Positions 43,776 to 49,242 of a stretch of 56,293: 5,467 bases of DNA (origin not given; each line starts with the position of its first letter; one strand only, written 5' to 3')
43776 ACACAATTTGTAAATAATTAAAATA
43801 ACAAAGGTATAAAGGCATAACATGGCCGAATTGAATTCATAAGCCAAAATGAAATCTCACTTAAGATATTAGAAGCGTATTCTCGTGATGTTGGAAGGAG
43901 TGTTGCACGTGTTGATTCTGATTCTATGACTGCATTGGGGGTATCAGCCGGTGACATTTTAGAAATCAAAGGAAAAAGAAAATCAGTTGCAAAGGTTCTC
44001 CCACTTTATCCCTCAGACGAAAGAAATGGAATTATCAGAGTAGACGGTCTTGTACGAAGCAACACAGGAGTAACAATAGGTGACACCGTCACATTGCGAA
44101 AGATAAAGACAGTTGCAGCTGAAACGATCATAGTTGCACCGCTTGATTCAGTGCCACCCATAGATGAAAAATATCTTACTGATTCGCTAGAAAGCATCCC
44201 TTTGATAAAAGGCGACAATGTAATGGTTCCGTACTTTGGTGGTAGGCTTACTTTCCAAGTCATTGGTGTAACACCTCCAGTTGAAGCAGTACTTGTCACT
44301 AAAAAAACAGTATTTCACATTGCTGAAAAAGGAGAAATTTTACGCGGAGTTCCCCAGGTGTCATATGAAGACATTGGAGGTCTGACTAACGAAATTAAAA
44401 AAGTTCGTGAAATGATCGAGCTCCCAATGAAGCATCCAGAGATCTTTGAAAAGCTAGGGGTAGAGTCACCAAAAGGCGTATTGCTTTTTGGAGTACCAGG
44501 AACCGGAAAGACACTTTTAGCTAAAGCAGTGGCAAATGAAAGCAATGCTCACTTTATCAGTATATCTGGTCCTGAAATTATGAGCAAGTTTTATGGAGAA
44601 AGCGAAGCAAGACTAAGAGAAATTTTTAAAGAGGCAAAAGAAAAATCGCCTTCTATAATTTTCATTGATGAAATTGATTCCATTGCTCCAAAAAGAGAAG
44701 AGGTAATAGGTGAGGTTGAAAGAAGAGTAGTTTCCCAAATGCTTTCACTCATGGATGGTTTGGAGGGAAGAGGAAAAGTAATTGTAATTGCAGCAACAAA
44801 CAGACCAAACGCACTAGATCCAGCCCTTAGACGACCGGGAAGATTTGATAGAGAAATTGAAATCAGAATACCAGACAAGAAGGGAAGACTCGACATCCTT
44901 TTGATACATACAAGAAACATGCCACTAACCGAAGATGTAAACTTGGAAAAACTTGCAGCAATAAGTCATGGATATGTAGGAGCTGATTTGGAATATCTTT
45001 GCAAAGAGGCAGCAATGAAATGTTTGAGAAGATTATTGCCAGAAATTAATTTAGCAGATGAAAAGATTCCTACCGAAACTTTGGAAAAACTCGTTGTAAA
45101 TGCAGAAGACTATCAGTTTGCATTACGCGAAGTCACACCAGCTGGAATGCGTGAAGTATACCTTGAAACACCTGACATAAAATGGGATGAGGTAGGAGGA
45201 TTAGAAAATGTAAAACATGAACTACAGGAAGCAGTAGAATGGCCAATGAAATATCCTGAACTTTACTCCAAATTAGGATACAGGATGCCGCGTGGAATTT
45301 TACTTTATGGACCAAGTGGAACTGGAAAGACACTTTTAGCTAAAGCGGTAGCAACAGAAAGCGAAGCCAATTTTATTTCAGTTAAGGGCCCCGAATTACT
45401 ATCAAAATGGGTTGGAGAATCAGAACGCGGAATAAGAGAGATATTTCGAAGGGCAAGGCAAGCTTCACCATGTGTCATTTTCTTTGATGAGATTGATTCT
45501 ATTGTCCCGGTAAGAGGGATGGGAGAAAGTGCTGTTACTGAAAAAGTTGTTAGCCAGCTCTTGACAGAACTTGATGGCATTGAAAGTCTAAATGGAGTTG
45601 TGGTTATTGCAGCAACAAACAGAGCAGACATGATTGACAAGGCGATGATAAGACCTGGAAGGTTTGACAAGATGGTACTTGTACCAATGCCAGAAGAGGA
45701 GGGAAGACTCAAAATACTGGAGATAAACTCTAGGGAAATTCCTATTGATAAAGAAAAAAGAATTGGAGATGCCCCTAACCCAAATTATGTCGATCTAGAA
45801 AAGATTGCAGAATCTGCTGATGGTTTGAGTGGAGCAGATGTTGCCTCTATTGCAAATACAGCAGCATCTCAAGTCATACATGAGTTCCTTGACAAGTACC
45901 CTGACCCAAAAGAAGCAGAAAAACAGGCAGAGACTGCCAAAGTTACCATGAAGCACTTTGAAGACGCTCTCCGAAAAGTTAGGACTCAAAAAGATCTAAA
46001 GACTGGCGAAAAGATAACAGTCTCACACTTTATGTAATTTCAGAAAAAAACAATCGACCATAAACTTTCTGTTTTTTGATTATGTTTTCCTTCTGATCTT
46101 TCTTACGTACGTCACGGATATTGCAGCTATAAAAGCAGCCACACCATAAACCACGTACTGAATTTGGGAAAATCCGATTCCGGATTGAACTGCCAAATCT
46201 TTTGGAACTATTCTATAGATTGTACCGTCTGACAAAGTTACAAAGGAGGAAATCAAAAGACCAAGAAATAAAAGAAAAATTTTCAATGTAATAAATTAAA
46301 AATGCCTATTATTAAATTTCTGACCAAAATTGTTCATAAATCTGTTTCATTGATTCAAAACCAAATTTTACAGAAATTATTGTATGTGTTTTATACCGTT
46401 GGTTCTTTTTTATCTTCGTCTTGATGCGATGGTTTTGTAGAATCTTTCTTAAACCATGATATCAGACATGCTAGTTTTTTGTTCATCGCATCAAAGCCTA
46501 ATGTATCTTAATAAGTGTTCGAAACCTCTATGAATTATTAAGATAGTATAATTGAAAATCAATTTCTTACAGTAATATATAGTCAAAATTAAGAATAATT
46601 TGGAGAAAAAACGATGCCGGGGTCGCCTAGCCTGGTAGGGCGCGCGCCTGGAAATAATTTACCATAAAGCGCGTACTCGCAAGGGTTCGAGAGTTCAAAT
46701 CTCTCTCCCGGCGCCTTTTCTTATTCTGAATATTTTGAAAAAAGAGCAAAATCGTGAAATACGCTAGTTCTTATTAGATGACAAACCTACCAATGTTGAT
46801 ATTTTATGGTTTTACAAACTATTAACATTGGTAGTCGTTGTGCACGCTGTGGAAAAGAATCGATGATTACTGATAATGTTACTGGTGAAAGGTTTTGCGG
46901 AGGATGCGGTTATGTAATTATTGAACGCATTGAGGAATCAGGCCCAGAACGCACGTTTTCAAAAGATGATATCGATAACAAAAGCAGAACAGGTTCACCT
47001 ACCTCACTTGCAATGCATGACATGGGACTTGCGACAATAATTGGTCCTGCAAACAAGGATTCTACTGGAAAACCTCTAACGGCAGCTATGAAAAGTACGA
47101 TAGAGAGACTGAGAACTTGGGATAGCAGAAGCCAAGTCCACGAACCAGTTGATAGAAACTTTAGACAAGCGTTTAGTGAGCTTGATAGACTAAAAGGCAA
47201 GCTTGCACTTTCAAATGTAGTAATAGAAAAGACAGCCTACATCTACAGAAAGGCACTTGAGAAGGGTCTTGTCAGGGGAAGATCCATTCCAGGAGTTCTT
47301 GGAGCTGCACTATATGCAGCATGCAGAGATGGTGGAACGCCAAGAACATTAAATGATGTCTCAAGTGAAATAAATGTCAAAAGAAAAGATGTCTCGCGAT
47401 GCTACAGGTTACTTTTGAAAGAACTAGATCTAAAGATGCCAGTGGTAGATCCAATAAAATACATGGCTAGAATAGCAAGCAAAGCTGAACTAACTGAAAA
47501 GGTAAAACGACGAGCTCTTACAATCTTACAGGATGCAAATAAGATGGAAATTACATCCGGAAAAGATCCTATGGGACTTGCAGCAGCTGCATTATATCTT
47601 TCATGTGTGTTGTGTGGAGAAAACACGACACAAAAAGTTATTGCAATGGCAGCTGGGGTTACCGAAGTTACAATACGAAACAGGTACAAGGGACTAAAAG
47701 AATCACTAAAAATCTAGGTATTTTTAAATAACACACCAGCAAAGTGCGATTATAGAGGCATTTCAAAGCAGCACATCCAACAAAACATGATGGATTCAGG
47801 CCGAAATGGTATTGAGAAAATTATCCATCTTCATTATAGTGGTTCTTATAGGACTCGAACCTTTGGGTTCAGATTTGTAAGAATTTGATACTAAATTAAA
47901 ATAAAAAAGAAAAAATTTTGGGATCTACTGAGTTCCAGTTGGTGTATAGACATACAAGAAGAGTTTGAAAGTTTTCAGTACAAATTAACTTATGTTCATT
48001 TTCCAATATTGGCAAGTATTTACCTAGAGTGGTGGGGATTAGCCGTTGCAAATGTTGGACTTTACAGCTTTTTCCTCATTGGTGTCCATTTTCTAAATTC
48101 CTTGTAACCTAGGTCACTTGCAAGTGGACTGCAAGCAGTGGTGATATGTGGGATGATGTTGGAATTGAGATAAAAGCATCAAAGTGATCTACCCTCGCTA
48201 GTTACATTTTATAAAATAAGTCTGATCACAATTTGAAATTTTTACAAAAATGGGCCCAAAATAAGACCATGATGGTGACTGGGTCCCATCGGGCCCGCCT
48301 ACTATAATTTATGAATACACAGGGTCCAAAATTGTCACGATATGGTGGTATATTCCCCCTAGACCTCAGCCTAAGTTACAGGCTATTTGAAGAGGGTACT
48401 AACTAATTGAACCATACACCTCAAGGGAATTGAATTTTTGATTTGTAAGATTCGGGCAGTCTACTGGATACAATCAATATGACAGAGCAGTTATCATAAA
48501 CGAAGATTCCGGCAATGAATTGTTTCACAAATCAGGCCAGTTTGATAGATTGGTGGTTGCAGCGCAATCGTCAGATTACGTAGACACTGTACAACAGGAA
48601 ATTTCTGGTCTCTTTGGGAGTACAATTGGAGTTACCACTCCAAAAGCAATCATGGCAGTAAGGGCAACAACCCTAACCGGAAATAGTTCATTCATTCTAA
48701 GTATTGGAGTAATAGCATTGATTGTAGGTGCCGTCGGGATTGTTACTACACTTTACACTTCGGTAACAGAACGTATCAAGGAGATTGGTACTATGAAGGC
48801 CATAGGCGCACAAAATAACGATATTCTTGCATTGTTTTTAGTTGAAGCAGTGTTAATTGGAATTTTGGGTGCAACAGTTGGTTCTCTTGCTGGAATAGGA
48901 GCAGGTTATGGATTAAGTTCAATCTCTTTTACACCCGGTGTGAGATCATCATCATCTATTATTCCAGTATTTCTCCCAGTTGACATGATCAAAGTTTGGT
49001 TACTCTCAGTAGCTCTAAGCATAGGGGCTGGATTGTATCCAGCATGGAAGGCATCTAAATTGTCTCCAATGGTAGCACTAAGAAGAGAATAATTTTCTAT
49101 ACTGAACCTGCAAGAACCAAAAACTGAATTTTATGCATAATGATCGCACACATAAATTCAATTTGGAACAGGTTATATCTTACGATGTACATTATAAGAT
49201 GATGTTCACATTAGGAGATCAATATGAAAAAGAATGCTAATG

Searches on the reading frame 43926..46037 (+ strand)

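Call 75: search_protein_families(library=pfam, proteins=[window:43926-46037:+], max_evalue=0.00001)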
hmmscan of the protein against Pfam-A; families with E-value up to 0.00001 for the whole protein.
window:43926-46037:+ (703 aa): 19 families
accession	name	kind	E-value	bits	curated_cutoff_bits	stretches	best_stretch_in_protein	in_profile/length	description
PF00004.35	AAA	-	2.1e-96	319.8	21.2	2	185-314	1-130/131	ATPase family associated with various cellular activities (AAA)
PF17862.7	AAA_lid_3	-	1.3e-23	82.6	27.2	2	337-378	1-42/45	AAA+ lid domain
PF02359.24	CDC48_N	-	1.8e-19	70.1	35.1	1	1-61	24-84/85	Cell division protein 48 (CDC48), N-terminal domain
PF05496.18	RuvB_N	-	1.1e-14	55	27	1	181-261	32-104/159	Holliday junction DNA helicase RuvB P-loop domain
PF13191.12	AAA_16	-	2.1e-14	54.8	32.6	0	179-284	21-132/167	AAA ATPase domain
PF07724.20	AAA_2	-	3e-13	50.6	27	0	185-278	6-101/166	AAA domain (Cdc48 subfamily)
PF13173.12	AAA_14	-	2e-12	47.7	27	0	458-588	5-123/129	AAA domain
PF06068.19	TIP49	-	1.4e-10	41.4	23.8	0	182-231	50-101/347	TIP49 P-loop domain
PF13401.12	AAA_22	-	4.2e-10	40.5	27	0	185-268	8-79/130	AAA domain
PF07728.20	AAA_5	-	5.6e-10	39.8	22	0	184-303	1-137/139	AAA domain (dynein-related subfamily)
PF02933.23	CDC48_2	-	8.1e-10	38.6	22.4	1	80-135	6-60/64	Cell division protein 48 (CDC48), domain 2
PF13671.12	AAA_33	-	9.9e-08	32.8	27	0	185-231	2-46/143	AAA domain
PF00158.32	Sigma54_activat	-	4.1e-07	30.3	20.2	0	456-481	23-48/168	Sigma-54 interaction domain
PF25199.1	nSTAND_NTPase5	-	1.4e-06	28.6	34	0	448-527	34-109/145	Novel STAND NTPase 5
PF06745.19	ATPase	-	3.4e-06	27.1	26.6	0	450-476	14-40/231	KaiC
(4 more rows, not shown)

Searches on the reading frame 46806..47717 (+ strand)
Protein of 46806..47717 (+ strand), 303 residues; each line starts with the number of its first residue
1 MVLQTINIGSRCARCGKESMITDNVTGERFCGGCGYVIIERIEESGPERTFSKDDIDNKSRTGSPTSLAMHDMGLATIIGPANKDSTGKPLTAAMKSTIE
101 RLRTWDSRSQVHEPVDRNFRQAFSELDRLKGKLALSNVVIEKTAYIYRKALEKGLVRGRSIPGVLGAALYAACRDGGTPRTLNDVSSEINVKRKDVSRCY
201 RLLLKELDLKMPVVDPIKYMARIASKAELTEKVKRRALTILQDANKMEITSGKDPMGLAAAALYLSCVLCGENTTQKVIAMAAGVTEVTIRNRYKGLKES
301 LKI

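Call 75: search_protein_families(library=pfam, proteins=[window:46806-47717:+], max_evalue=0.00001)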
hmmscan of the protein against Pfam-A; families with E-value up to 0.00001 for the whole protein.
window:46806-47717:+ (303 aa): 2 families
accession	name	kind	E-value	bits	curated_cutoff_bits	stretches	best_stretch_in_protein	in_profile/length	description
PF00382.24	TFIIB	-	5.7e-41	138.9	23.6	2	210-299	2-91/92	Transcription factor TFIIB repeat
PF08271.17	Zn_Ribbon_TF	-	4.6e-06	26.5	29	1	11-48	2-39/43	TFIIB zinc-binding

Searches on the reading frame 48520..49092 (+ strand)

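Call 42: search_protein_families(library=ncbifam, proteins=[window:48520-49092:+], max_evalue=0.001)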
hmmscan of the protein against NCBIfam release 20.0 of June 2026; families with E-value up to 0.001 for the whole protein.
window:48520-49092:+ (190 aa): 10 families
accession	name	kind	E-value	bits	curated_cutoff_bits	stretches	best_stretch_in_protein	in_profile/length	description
TIGR03434.1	ADOP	subfamily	4.9e-18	64.6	622.3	1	14-190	634-803/803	ADOP family duplicated permease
TIGR02212.1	lolCE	equivalog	2.3e-17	63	362.45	1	65-190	275-411/411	lipoprotein-releasing ABC transporter permease subunit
NF007826.0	PRK10535.1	equivalog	5.8e-17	61.2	966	1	47-190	514-648/648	macrolide ABC transporter ATP-binding protein/permease MacB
NF008076.0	PRK10814.1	exception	1.9e-10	40.4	473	1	66-190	274-399/399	lipoprotein-releasing ABC transporter permease subunit LolC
NF038347.1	FtsX_Gpos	exception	3.4e-10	39.8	225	1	10-170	123-284/296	permease-like cell division protein FtsX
TIGR01185.1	devC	equivalog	2.2e-09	36.8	290.35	1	22-165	221-358/380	ABC transporter permease DevC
NF008357.0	PRK11146.1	exception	1.8e-08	33.7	439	1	64-186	277-410/414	lipoprotein-releasing ABC transporter permease subunit LolE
NF038346.1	FtsX_actino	exception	1.3e-07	31.4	250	1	50-166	174-285/308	permease-like cell division protein FtsX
TIGR02213.1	lolE_release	exception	2.7e-07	29.8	540.35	1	64-186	274-407/411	lipoprotein-releasing ABC transporter permease subunit LolE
TIGR00439.2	FtsX_Gneg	equivalog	2.9e-05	23.4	255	1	66-168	176-280/292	permease-like cell division protein FtsX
